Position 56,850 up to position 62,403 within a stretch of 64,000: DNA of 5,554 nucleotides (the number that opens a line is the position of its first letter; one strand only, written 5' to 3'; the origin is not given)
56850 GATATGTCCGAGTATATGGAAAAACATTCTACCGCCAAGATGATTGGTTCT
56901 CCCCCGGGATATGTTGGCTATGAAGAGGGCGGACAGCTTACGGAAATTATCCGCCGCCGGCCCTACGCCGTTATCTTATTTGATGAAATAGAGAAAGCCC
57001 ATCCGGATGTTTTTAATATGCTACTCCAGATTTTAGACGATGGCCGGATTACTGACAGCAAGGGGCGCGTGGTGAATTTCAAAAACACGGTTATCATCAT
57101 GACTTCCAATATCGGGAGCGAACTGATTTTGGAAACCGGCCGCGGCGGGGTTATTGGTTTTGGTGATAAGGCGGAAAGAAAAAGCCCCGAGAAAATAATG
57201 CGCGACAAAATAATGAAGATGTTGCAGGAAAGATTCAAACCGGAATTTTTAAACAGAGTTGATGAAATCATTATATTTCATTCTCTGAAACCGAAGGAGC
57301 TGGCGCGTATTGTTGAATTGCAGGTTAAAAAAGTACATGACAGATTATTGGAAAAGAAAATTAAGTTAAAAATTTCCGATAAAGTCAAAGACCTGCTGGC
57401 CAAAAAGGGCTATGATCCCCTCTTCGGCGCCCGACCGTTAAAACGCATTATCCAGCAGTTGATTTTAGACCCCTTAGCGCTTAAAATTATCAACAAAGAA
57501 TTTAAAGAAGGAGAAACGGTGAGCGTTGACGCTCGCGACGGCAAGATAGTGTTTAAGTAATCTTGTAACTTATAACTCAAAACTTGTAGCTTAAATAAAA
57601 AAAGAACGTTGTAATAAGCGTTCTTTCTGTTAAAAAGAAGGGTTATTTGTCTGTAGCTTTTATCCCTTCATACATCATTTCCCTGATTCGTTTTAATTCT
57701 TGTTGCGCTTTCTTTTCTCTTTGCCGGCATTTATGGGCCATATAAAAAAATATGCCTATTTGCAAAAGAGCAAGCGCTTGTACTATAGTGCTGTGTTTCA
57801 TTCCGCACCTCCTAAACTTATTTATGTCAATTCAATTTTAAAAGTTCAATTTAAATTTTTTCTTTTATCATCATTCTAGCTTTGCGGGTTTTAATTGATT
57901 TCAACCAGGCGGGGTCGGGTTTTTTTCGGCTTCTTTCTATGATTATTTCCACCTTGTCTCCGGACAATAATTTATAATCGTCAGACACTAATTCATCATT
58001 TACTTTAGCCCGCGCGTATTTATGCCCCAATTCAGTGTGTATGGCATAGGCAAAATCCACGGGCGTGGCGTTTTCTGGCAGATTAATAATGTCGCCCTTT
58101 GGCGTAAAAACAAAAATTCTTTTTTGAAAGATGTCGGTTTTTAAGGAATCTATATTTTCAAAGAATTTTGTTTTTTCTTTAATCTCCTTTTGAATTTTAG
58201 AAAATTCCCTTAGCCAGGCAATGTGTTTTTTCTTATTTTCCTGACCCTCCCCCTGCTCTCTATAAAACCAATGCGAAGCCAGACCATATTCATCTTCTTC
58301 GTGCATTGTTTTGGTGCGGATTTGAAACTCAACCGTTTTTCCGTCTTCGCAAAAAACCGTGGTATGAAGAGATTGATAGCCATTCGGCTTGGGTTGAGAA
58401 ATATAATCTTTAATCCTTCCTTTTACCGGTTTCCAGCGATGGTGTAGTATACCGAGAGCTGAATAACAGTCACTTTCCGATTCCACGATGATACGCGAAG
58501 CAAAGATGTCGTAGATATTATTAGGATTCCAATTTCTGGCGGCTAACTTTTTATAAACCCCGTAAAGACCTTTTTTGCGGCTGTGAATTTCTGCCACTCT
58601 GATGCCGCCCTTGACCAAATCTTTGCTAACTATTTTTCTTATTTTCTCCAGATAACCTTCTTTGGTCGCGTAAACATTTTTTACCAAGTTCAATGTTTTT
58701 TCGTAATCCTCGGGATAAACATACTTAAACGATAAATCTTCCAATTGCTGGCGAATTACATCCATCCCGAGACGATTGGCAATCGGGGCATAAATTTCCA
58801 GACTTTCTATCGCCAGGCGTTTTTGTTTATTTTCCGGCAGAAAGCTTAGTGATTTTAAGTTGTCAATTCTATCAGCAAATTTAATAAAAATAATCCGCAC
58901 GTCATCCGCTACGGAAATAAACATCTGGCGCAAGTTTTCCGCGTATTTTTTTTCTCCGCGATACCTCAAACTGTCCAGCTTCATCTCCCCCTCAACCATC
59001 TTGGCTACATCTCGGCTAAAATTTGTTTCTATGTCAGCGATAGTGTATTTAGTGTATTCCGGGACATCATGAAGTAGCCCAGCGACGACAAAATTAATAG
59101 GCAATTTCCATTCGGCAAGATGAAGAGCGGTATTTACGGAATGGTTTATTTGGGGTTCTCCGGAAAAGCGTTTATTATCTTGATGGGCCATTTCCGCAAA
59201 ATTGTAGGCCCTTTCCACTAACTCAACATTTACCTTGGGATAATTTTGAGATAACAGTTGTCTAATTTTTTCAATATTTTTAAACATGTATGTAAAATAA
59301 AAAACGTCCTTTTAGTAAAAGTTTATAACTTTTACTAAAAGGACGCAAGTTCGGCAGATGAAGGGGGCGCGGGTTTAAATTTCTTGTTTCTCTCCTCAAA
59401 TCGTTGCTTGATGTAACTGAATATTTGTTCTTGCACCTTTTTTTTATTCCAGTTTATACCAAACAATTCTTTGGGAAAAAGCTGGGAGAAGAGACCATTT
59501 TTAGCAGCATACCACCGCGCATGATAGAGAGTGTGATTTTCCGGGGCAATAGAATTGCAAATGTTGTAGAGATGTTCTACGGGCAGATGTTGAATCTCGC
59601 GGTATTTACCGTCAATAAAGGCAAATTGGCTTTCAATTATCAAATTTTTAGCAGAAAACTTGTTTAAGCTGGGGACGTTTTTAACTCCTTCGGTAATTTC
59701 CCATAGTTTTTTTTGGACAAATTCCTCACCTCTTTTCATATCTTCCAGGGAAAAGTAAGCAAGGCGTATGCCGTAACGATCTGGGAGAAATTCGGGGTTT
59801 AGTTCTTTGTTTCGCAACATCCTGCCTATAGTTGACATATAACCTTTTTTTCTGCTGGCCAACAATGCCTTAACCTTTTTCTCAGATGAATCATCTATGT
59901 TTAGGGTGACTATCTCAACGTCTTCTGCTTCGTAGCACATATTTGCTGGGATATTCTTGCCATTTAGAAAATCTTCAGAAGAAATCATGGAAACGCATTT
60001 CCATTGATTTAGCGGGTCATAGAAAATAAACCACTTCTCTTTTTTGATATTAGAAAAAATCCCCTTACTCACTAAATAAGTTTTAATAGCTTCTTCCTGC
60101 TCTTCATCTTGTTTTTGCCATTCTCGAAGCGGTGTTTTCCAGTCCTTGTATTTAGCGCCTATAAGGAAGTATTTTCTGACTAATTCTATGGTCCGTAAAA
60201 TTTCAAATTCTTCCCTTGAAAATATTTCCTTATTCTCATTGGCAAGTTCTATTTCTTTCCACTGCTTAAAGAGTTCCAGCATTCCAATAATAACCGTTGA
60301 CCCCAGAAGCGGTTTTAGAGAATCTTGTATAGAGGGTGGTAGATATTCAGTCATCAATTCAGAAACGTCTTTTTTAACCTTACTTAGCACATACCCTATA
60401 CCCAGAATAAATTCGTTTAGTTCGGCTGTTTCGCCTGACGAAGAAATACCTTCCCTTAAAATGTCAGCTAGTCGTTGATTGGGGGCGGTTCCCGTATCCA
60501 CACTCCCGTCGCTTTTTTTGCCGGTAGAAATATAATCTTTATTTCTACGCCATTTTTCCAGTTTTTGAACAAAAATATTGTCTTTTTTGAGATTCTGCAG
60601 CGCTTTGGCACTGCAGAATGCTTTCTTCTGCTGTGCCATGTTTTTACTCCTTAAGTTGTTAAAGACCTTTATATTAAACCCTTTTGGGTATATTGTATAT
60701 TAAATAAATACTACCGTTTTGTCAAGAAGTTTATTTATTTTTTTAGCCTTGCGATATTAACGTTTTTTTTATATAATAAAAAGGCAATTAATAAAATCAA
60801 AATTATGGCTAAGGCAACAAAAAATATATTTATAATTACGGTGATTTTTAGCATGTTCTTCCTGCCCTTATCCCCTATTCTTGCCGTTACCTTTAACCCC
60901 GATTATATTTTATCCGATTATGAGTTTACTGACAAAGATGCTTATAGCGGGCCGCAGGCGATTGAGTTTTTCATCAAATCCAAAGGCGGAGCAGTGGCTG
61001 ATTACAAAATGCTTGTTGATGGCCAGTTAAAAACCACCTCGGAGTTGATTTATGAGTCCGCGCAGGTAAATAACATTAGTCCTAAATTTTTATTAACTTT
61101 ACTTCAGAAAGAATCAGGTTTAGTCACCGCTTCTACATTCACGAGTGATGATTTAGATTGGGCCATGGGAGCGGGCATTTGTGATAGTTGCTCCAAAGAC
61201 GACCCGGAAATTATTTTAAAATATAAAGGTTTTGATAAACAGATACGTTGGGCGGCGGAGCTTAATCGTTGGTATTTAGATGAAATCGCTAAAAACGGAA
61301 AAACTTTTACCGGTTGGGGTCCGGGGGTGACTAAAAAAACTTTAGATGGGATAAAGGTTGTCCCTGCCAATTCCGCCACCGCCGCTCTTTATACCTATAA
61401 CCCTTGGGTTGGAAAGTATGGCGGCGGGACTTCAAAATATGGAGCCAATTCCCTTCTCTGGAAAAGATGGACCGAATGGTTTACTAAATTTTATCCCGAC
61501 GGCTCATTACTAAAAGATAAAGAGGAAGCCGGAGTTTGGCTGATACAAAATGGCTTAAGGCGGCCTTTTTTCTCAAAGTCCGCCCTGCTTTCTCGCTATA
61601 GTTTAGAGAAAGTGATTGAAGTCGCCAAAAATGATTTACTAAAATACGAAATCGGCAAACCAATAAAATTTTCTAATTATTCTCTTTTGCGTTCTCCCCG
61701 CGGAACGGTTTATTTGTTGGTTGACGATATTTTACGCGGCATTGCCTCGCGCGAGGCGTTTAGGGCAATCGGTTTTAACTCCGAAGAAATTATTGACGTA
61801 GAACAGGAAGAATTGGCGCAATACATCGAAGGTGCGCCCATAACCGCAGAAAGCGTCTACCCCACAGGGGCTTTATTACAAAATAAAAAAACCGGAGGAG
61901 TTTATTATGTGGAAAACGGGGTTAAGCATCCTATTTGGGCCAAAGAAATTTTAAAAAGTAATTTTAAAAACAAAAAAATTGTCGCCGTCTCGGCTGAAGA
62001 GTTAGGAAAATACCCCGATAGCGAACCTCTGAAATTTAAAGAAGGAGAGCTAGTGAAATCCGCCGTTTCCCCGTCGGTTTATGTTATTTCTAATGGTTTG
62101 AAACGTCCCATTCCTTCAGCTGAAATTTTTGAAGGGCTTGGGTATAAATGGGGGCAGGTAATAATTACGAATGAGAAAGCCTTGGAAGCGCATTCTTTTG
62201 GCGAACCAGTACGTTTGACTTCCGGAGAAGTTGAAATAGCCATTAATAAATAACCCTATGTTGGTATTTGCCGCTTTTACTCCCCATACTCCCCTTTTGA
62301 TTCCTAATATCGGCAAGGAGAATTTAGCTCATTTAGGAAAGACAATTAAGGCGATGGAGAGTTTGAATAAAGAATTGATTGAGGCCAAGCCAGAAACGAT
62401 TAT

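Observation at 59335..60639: Divergent RelA/SpoT-family synthetase-domain protein encoded directly upstream of rel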

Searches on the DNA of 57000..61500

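Call 72: search_rna_families(source=window, start=57000, end=61500, threshold=evalue, max_evalue=1)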
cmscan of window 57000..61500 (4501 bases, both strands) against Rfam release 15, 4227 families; matches with E-value up to 1: 1.
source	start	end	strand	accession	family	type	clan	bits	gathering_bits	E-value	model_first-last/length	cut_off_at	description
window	59390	59479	-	RF03387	mir-1902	Gene; miRNA;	-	21.8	80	0.7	1-79/79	no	mir-1902 microRNA precursor family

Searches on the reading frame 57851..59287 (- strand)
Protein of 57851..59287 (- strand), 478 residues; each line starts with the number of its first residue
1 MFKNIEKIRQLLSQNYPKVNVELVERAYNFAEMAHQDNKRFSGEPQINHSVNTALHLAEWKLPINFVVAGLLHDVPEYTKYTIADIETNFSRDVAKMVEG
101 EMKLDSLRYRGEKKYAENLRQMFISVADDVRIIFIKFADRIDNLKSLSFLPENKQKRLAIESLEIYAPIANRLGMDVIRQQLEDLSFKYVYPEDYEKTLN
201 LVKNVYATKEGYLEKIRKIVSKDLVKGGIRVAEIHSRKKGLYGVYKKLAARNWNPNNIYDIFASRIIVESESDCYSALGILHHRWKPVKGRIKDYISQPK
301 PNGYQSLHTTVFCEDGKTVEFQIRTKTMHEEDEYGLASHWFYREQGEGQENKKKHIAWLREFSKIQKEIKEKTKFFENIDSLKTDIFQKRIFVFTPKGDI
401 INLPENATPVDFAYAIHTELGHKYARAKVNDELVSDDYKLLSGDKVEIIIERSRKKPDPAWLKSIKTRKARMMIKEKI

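Call 3: search_protein_families(library=pfam, proteins=[window:57851-59287:-], max_evalue=10)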
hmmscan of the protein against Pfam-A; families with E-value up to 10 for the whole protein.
window:57851-59287:- (478 aa): 6 families
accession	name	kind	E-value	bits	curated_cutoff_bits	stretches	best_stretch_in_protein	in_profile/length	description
PF04607.23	RelA_SpoT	-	5.7e-36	123.7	27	1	236-346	1-112/113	Region found in RelA / SpoT proteins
PF13328.12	HD_4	-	3e-35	121.7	27.2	1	27-175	1-155/156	HD domain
PF02824.27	TGS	-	2.3e-21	76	22.2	1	391-449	1-59/60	TGS domain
PF01966.28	HD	-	4.2e-06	27.5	22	1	47-143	2-115/116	HD domain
PF02597.26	ThiS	-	0.01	16.8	22.5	1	422-449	40-70/76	ThiS family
PF01832.25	Glucosaminidase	-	0.23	12.6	30.2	1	191-221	90-119/123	Mannosyl-glycoprotein endo-beta-N-acetylglucosaminidase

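Call 4: search_protein_families(library=ncbifam, proteins=[window:57851-59287:-], max_evalue=10)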
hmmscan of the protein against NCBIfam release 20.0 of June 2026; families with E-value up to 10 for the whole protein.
window:57851-59287:- (478 aa): 6 families
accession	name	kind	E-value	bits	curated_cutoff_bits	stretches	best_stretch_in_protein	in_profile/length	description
TIGR00691.1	spoT_relA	subfamily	1e-163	546.3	499.2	1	27-476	1-447/687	RelA/SpoT family protein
NF008303.0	PRK11092.1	equivalog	9.2e-122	407.5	947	1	6-475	5-471/702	bifunctional GTP diphosphokinase/guanosine-3',5'-bis pyrophosphate 3'-pyrophosphohydrolase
NF008124.0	PRK10872.1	equivalog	1.8e-94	317.8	728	1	63-463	72-477/744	GTP diphosphokinase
NF007171.0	PRK09602.1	subfamily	2.1e-05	23.6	387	1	399-450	342-395/397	YchF-related putative GTPase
NF053588.1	GTPPhKinYjbM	equivalog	0.00017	21.4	320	1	250-376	56-199/201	GTP diphosphokinase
TIGR01832.1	kduD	equivalog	0.074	12.5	338.85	1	208-258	127-176/248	2-dehydro-3-deoxy-D-gluconate 5-dehydrogenase KduD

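Call 5: search_protein_families(library=padloc, proteins=[window:57851-59287:-], max_evalue=10)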
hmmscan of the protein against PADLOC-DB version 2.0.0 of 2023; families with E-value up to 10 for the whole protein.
window:57851-59287:- (478 aa): 1 family
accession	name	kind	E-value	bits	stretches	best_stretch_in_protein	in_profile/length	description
PDLC04999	PDC-S33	-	1.9e-15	55.2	1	185-329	20-172/349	-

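Call 44: find_homologous_proteins(query=window:57851-59287:-, max_evalue=1e-10)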
Query window:57851-59287:- (478 aa): 8000 proteins with E <= 1e-10 among 8000 candidates; the best 120 are listed.
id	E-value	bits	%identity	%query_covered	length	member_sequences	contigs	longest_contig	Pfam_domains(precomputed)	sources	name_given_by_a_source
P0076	0.0e+0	1076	100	100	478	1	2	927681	PF04607.24,PF13328.13,PF02824.28,PF01966.29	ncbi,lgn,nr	ncbi:MAG: RelA/SpoT family protein [Patescibacteria group bacterium]|nr:RelA/SpoT family protein [Pa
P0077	2.4e-190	651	60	98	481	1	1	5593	PF04607.24,PF13328.13,PF02824.28,PF01966.29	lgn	-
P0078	8.9e-190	649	61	100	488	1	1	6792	PF04607.24,PF13328.13,PF02824.28,PF01966.29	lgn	-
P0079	8.0e-189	646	59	99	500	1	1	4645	PF04607.24,PF13328.13,PF02824.28,PF01966.29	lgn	-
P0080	1.5e-183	629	58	99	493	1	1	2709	PF04607.24,PF13328.13,PF02824.28,PF01966.29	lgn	-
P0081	2.9e-181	621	57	99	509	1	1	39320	PF04607.24,PF13328.13,PF02824.28,PF01966.29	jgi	jgi:GTP pyrophosphokinase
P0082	5.1e-180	617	55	99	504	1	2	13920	PF04607.24,PF13328.13,PF02824.28,PF01966.29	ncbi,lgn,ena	ncbi:MAG: RelA/SpoT family protein [Patescibacteria group bacterium]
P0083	8.0e-179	613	57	99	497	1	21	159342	PF04607.24,PF13328.13,PF02824.28,PF01966.29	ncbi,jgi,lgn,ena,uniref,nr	ncbi:hypothetical protein A3B21_02390 [Candidatus Uhrbacteria bacterium RIFCSPLOWO2_01_FULL_47_24]|u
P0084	2.1e-178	612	54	100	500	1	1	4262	PF04607.24,PF13328.13,PF02824.28,PF01966.29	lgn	-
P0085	5.4e-177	607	55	99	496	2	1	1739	PF04607.24,PF13328.13,PF02824.28,PF01966.29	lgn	-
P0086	2.6e-176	605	56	99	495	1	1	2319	PF04607.24,PF13328.13,PF02824.28,PF01966.29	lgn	-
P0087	3.9e-176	605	55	99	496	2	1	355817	PF04607.24,PF13328.13,PF02824.28,PF01966.29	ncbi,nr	ncbi:bifunctional (p)ppGpp synthetase/guanosine-3',5'-bis(diphosphate) 3'-pyrophosphohydrolase [Cand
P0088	5.4e-176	604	55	99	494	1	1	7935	PF04607.24,PF13328.13,PF02824.28,PF01966.29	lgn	-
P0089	1.2e-175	603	54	100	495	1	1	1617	PF04607.24,PF13328.13,PF02824.28,PF01966.29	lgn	-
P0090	1.2e-175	603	55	99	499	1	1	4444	PF04607.24,PF13328.13,PF02824.28,PF01966.29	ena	-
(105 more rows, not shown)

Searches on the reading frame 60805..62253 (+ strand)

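Call 3: search_protein_families(library=pfam, proteins=[window:60805-62253:+], max_evalue=10)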
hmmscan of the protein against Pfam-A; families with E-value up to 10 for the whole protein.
window:60805-62253:+ (482 aa): 1 family
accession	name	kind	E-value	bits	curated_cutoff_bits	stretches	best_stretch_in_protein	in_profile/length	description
PF16654.10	DAPDH_C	-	0.073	13.4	30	1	153-189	9-45/154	Diaminopimelic acid dehydrogenase C-terminal domain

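Call 69: search_protein_families(library=ncbifam, proteins=[window:60805-62253:+], max_evalue=0.001)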
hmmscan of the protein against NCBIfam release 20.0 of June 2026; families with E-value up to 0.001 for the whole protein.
window:60805-62253:+ (482 aa): 0 families
